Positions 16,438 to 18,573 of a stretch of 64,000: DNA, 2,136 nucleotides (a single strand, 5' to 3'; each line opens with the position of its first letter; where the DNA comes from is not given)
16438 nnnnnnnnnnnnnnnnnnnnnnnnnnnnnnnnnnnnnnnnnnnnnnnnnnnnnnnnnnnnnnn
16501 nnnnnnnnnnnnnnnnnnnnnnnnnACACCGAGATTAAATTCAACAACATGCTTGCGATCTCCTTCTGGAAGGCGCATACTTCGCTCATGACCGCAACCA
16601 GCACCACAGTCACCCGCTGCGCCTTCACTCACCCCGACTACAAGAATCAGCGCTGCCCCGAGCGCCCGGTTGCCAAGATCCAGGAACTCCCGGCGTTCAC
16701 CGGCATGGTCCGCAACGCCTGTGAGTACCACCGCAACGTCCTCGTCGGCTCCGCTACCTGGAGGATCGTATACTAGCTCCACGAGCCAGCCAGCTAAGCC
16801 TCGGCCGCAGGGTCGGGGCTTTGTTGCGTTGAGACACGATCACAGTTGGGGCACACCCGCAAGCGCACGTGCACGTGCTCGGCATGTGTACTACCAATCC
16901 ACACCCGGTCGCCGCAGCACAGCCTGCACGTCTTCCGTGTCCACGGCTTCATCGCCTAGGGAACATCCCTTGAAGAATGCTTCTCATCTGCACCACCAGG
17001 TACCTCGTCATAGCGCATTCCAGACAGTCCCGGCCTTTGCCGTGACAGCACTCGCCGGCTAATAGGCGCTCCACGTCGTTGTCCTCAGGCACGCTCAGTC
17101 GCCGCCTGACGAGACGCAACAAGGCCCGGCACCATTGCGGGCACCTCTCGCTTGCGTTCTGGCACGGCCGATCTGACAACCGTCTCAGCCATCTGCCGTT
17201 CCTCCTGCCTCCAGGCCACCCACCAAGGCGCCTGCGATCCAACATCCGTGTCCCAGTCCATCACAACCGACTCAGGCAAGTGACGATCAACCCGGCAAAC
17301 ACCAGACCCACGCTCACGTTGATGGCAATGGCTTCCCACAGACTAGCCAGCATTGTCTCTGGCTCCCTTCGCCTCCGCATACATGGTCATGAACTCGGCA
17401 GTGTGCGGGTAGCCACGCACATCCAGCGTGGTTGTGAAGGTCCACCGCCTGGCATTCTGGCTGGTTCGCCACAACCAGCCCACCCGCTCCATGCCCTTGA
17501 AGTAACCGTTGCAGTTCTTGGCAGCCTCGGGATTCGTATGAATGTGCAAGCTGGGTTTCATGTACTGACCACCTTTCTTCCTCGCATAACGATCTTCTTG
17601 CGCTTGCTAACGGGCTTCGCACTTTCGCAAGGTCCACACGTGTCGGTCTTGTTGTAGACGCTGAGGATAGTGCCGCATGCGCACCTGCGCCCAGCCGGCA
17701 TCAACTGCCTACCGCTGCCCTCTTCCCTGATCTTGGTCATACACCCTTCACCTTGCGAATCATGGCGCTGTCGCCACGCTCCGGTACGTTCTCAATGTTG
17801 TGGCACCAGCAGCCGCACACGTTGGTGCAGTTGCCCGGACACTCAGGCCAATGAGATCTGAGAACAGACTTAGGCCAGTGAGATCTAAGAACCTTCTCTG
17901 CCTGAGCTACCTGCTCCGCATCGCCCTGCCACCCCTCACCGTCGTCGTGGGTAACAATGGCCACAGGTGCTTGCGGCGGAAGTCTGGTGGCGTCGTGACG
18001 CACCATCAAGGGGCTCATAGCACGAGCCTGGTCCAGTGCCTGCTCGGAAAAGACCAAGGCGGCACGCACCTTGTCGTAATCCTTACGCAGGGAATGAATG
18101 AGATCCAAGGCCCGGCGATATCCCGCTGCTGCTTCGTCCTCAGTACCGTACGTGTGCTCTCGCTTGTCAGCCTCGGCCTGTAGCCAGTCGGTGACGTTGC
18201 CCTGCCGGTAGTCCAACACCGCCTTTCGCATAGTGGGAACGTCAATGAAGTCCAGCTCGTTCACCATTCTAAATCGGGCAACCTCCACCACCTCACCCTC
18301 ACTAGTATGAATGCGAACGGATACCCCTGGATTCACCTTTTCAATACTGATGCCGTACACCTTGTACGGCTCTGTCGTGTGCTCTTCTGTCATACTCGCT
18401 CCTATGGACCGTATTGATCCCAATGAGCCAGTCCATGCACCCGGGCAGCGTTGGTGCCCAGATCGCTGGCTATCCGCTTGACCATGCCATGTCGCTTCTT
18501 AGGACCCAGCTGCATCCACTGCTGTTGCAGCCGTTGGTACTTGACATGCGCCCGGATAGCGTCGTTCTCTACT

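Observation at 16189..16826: Antisense two-gene cassette: duplicated leaderless promoter, two high-GC3 ORFs and a terminator (moron-like)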

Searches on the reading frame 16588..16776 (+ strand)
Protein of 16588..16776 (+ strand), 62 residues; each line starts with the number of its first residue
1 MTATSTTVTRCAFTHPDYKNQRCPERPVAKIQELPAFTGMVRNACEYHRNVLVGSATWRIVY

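Call 12: search_protein_families(library=pfam, proteins=[window:16588-16776:+], max_evalue=1)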
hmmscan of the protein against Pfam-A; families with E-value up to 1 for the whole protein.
window:16588-16776:+ (62 aa): 0 families

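Call 13: search_protein_families(library=phrogs, proteins=[window:16588-16776:+], max_evalue=1)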
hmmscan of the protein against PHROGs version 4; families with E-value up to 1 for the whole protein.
window:16588-16776:+ (62 aa): 1 family
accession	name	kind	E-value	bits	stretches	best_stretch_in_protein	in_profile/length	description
phrog_352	-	tail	0.19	12.4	1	3-58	42-97/148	minor tail protein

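Call 26: find_homologous_proteins(query=window:16588-16776:+, max_evalue=0.1)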
Query window:16588-16776:+ (62 aa): 1 proteins with E <= 0.1 among 1 candidates.
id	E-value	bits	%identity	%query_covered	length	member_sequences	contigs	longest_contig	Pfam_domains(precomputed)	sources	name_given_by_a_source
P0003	4.0e-36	138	100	100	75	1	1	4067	-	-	-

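Call 84: find_encoding_contigs(protein=P0003, flank=5000, max_places=4)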
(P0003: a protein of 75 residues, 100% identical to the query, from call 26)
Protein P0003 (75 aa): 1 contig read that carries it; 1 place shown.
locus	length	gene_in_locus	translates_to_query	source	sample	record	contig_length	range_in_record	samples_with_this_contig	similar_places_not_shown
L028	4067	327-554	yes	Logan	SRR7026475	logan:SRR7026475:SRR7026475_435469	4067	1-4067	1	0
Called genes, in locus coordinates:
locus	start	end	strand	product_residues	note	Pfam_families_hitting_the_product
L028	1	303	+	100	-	?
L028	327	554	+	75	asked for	-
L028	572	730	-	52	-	-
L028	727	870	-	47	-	-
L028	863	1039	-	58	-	-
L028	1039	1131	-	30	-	-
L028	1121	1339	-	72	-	-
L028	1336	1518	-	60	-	-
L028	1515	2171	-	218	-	-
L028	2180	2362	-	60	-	-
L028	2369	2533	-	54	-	-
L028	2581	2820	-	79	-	-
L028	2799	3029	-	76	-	-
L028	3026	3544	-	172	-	-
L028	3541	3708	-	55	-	-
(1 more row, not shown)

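Call 90: search_protein_families(library=padloc, proteins=[window:16588-16776:+], max_evalue=0.1)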
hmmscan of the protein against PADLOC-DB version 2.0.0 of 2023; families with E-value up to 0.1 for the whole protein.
window:16588-16776:+ (62 aa): 0 families

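Call 97: search_protein_families(library=ncbifam, proteins=[window:16588-16776:+], max_evalue=0.1)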
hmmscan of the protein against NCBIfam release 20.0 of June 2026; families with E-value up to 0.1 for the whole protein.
window:16588-16776:+ (62 aa): 0 families

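Call 98: search_solved_structures(query=window:16588-16776:+, max_evalue=5)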
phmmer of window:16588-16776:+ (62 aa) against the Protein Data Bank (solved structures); distinct sequences matched with E-value up to 5: 5.
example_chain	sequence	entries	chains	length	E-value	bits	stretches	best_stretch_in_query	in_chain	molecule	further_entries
6u97_A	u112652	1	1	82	0.64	13.7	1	8-53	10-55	Lipoprotein cytochrome c, 1 heme-binding site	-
9w6b_A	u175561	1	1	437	0.74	13.5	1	8-45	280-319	Cytochrome P450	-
5mcs_A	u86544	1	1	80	1.2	12.9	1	8-53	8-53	Lipoprotein cytochrome c, 1 heme-binding site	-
3cu4_A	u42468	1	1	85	1.4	12.6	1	8-53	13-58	Cytochrome c family protein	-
3dp5_A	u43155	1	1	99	1.5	12.5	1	8-52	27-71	Cytochrome c family protein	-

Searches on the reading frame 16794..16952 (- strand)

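Call 12: search_protein_families(library=pfam, proteins=[window:16794-16952:-], max_evalue=1)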
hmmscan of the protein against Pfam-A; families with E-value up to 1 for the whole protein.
window:16794-16952:- (52 aa): 2 families
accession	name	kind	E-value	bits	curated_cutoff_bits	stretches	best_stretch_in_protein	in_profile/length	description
PF03411.18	Peptidase_M74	-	0.0064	16.6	25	1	7-50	154-201/240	Penicillin-insensitive murein endopeptidase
PF18717.6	CxC4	-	0.49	10.7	26.9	1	20-48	39-65/130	CxC4 like cysteine cluster associated with KDZ transposases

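Call 13: search_protein_families(library=phrogs, proteins=[window:16794-16952:-], max_evalue=1)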
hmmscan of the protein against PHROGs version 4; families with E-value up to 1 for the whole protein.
window:16794-16952:- (52 aa): 0 families

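Call 90: search_protein_families(library=padloc, proteins=[window:16794-16952:-], max_evalue=0.1)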
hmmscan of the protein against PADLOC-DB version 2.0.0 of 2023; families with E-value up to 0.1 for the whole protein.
window:16794-16952:- (52 aa): 0 families

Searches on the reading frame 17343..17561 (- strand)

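Call 12: search_protein_families(library=pfam, proteins=[window:17343-17561:-], max_evalue=1)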
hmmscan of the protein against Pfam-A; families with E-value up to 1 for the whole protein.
window:17343-17561:- (72 aa): 0 families

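Call 13: search_protein_families(library=phrogs, proteins=[window:17343-17561:-], max_evalue=1)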
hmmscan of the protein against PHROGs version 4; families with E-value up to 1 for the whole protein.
window:17343-17561:- (72 aa): 1 family
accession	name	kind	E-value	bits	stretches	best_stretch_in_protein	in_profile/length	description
phrog_7260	-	unknown function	0.095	13.6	1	45-61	42-58/74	-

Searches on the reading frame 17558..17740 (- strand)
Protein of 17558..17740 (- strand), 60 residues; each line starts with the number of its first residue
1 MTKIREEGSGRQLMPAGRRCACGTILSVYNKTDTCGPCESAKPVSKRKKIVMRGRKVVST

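Call 12: search_protein_families(library=pfam, proteins=[window:17558-17740:-], max_evalue=1)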
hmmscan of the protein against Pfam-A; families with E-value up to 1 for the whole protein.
window:17558-17740:- (60 aa): 0 families

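Call 13: search_protein_families(library=phrogs, proteins=[window:17558-17740:-], max_evalue=1)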
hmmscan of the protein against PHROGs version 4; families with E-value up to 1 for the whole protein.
window:17558-17740:- (60 aa): 4 families
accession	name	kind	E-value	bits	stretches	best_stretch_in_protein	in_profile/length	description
phrog_10853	-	unknown function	0.00089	20.4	1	18-50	51-84/93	-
phrog_27898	-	unknown function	0.0049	17.6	1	14-34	1-23/38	-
phrog_8248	-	unknown function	0.053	14.3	1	9-39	15-45/50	-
phrog_22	-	DNA, RNA and nucleotide metabolism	0.16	13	1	28-51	75-97/162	thioredoxin domain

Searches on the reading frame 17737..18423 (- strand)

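Call 12: search_protein_families(library=pfam, proteins=[window:17737-18423:-], max_evalue=1)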
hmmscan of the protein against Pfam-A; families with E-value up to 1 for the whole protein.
window:17737-18423:- (228 aa): 1 family
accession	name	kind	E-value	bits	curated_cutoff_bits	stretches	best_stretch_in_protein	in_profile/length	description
PF13503.11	DUF4123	-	0.0068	17.1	25.8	1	107-193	12-82/119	Domain of unknown function (DUF4123)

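Call 13: search_protein_families(library=phrogs, proteins=[window:17737-18423:-], max_evalue=1)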
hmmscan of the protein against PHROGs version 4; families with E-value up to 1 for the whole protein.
window:17737-18423:- (228 aa): 0 families

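Call 101: search_protein_families(library=pfam, proteins=[window:17737-18423:-], max_evalue=0.01)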
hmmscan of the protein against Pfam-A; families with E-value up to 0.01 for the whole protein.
window:17737-18423:- (228 aa): 1 family
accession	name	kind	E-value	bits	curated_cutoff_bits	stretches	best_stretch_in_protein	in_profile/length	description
PF13503.11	DUF4123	-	0.0068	17.1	25.8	0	107-193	12-82/119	Domain of unknown function (DUF4123)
